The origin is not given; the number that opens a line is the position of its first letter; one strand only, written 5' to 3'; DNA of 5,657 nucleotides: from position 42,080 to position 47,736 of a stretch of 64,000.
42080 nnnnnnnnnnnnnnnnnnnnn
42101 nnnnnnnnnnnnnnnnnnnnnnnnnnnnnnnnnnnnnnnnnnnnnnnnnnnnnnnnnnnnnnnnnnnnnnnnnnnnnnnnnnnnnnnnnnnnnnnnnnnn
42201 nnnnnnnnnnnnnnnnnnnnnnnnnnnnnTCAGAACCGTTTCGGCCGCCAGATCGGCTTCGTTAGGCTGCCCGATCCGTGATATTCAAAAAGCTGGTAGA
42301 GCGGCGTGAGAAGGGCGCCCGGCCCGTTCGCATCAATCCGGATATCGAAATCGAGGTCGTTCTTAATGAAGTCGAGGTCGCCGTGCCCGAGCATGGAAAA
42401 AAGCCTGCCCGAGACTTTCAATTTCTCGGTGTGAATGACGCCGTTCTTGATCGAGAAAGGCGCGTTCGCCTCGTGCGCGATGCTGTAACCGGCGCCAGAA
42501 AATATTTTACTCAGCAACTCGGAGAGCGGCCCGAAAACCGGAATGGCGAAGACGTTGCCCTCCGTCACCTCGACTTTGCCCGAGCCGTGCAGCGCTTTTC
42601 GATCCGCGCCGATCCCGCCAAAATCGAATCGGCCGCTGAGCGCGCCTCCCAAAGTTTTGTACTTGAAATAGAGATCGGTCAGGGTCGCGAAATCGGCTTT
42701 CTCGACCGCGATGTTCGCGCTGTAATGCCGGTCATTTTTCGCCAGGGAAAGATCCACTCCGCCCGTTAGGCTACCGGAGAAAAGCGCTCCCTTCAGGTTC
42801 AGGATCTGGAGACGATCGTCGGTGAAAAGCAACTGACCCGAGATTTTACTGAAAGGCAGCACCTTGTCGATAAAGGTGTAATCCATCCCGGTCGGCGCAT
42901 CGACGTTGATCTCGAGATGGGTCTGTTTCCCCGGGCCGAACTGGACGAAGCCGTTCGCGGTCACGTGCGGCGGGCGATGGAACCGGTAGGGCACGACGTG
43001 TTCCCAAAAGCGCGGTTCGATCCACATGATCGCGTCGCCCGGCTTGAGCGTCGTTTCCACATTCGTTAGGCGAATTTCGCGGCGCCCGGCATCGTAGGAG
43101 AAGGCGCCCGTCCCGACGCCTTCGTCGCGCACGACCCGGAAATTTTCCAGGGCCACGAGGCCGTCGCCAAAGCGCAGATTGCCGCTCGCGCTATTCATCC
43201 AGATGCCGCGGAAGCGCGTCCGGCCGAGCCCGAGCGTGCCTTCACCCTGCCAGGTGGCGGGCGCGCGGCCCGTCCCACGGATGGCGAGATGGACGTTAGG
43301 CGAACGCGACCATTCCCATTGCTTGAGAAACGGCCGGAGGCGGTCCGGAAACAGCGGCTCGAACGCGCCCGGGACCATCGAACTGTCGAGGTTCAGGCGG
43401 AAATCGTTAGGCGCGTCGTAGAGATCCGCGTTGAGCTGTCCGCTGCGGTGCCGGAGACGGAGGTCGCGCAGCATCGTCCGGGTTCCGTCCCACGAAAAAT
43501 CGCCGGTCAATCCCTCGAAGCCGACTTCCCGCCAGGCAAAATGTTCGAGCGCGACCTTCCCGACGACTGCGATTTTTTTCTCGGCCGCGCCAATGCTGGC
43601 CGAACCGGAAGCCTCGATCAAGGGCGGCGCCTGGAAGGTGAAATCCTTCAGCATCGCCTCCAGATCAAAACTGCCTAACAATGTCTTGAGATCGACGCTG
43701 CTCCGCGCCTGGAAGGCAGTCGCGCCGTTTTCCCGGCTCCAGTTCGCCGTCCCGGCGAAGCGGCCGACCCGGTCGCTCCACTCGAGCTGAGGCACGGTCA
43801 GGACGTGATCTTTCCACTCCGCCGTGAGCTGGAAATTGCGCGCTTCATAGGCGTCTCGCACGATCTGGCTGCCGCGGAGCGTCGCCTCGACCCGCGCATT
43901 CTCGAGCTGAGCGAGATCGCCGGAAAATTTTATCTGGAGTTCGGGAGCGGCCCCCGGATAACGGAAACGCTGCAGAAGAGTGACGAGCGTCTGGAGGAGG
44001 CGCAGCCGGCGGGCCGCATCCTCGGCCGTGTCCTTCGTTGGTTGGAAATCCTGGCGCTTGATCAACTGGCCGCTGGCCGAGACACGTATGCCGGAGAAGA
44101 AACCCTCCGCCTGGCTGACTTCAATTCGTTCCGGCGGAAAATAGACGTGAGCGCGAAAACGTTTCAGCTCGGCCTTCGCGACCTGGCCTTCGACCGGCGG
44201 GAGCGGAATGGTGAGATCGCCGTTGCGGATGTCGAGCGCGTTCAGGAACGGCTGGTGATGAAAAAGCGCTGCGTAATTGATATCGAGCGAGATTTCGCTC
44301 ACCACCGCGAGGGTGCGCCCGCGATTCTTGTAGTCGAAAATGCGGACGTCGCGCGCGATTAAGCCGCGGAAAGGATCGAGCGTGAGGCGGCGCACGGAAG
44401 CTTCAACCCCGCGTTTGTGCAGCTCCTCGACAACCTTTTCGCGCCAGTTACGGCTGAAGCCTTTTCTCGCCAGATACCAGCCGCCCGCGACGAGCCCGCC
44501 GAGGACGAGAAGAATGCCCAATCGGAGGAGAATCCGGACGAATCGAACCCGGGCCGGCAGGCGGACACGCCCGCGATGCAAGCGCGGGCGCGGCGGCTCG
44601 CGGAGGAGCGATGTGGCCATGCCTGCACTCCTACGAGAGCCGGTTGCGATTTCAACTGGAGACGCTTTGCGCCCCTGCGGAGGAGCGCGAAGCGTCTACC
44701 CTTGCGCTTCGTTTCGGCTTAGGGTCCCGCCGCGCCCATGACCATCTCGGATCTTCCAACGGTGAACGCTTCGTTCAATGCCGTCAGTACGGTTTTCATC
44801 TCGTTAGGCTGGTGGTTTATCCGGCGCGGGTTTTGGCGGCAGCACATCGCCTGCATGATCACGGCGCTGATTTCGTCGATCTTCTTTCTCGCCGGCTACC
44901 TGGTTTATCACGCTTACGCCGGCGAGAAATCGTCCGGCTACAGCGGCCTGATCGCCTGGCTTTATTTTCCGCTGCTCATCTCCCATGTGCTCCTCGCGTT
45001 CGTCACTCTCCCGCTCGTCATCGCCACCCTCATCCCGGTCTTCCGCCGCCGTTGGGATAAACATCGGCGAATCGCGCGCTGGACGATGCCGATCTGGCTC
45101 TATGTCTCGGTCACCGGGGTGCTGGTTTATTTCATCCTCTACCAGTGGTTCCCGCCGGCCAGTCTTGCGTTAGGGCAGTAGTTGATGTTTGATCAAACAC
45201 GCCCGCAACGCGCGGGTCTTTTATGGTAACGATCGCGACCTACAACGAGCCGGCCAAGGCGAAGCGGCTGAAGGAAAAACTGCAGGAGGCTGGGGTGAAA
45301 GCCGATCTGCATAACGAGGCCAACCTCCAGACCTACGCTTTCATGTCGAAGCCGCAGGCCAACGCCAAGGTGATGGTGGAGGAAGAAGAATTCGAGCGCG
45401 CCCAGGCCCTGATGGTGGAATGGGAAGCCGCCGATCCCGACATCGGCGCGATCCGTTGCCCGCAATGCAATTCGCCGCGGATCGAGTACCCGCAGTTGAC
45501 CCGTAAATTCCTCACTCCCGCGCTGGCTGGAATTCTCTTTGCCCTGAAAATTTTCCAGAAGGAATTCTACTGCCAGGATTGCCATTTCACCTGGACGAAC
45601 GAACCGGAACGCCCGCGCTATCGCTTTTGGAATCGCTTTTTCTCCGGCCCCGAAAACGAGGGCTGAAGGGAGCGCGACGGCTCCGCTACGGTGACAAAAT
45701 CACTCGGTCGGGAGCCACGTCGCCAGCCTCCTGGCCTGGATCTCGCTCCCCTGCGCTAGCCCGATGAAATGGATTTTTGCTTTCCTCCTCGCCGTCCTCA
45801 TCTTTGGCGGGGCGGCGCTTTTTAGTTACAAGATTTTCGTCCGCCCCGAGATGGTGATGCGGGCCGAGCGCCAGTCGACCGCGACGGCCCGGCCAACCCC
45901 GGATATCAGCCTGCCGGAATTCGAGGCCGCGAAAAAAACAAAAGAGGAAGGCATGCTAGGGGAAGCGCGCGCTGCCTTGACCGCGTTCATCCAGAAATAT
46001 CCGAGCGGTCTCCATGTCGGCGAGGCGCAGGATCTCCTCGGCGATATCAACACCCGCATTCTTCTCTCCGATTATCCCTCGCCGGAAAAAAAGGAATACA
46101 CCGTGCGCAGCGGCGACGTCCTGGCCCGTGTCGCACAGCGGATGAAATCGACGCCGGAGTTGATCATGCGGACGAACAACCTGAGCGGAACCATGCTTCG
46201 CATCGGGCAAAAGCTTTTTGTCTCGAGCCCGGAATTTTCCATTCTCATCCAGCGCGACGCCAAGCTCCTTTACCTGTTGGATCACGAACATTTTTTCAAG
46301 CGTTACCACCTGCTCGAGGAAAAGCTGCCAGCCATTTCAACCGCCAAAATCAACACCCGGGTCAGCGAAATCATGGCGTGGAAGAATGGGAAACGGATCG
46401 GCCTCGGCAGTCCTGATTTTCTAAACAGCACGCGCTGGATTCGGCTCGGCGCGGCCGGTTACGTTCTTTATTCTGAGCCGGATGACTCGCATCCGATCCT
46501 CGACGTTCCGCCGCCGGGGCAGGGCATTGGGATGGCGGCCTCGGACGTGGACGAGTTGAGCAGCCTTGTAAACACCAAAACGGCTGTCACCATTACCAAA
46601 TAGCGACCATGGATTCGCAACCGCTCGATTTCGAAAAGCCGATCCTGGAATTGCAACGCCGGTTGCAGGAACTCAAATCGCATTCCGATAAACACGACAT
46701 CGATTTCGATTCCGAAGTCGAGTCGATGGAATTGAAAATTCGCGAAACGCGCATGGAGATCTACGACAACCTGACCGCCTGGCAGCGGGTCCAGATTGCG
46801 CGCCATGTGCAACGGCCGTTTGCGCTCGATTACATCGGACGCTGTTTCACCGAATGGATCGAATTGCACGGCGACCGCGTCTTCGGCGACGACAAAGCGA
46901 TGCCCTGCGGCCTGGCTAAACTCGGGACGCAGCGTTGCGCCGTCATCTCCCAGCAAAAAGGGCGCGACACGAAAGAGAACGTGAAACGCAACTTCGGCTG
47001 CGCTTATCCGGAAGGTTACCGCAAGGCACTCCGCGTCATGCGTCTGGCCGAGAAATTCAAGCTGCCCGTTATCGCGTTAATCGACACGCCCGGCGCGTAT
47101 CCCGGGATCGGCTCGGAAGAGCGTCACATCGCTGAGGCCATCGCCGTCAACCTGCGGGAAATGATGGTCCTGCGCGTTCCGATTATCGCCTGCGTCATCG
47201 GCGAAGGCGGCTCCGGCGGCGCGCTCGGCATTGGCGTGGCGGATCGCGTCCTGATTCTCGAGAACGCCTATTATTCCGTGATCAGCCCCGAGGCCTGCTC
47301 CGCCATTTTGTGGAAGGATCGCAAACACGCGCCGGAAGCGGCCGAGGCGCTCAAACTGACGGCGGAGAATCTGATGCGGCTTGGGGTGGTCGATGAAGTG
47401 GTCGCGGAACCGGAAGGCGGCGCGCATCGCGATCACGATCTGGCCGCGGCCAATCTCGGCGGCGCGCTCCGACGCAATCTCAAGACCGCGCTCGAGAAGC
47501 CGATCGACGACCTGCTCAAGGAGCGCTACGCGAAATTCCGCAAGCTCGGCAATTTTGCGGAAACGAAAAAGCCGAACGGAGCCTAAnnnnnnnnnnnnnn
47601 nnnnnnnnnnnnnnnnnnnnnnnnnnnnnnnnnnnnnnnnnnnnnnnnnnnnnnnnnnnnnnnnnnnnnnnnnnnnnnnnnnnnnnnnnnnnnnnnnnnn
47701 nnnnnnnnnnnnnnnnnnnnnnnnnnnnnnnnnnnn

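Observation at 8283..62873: Hyper-abundant, strand-neutral 8/9-mer (G)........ at about 1 copy per kb: a DNA-uptake-sequence-like genomic signal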

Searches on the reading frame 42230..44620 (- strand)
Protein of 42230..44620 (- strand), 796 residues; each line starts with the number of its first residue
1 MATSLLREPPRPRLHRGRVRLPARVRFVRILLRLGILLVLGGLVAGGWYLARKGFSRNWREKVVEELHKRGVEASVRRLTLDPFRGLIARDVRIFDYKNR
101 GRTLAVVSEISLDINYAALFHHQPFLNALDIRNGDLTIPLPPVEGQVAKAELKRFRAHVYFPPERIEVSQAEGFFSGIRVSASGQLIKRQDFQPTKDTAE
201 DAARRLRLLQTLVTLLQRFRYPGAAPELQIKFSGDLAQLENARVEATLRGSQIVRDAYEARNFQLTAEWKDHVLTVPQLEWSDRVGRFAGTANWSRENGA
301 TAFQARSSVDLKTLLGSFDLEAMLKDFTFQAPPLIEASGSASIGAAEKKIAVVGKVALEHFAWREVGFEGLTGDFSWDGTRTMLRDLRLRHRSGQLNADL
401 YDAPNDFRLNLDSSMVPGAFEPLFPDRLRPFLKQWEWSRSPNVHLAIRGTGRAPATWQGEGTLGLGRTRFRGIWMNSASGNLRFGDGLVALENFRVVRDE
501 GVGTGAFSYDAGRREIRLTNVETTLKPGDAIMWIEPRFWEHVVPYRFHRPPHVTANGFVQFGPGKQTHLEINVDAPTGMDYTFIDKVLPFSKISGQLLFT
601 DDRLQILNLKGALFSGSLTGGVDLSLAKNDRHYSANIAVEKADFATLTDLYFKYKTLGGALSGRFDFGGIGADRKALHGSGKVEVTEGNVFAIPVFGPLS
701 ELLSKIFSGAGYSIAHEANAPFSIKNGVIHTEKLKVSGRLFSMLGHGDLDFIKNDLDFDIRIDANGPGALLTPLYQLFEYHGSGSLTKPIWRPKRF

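Call 14: search_protein_families(library=pfam, proteins=[window:42230-44620:-])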
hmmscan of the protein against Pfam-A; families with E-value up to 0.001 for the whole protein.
window:42230-44620:- (796 aa): 1 family
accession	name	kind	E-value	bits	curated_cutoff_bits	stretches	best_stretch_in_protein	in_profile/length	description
PF13116.12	YhdP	-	3.2e-07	29.1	46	0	707-762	1116-1170/1224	YhdP protein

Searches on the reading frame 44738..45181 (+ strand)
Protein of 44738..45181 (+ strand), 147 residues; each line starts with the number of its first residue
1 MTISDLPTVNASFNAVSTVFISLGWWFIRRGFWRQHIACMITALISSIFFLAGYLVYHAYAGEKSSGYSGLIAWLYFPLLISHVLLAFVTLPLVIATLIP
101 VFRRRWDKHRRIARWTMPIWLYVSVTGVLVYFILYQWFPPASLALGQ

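Call 14: search_protein_families(library=pfam, proteins=[window:44738-45181:+])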
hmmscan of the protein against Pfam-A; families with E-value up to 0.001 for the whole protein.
window:44738-45181:+ (147 aa): 1 family
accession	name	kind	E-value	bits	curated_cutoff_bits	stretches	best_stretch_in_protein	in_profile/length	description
PF04238.17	DUF420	-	1e-38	133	30.5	1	6-134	1-130/130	Protein of unknown function (DUF420)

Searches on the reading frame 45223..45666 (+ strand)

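Call 14: search_protein_families(library=pfam, proteins=[window:45223-45666:+])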
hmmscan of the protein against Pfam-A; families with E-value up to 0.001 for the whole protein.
window:45223-45666:+ (147 aa): 1 family
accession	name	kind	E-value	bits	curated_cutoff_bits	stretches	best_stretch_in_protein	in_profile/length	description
PF09413.15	DUF2007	-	1e-07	32.4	25.7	1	1-68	1-66/66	Putative prokaryotic signal transducing protein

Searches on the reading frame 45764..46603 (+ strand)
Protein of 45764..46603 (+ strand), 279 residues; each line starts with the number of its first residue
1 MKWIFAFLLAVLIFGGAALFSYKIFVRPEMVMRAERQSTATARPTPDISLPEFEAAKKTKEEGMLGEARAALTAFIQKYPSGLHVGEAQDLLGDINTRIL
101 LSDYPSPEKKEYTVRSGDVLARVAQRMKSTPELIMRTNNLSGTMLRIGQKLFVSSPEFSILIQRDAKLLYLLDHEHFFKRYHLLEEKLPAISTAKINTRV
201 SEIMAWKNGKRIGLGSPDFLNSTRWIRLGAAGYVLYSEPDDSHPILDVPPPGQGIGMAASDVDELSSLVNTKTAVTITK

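Call 14: search_protein_families(library=pfam, proteins=[window:45764-46603:+])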
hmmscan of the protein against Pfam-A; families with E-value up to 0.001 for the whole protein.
window:45764-46603:+ (279 aa): 1 family
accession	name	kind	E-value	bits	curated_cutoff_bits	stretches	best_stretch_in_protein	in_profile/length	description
PF01476.26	LysM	-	4.3e-11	43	20.9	1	112-153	1-42/43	LysM domain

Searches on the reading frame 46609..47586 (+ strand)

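Call 14: search_protein_families(library=pfam, proteins=[window:46609-47586:+])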
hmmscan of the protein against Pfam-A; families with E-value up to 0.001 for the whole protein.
window:46609-47586:+ (325 aa): 2 families
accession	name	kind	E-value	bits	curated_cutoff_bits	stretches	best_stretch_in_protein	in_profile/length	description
PF03255.19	ACCA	-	2.1e-137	457.8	23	1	6-314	2-310/310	Acetyl co-enzyme A carboxylase carboxyltransferase-like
PF01039.27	Carboxyl_trans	-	1.9e-17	63.5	22.3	1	100-246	286-428/493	Carboxyl transferase domain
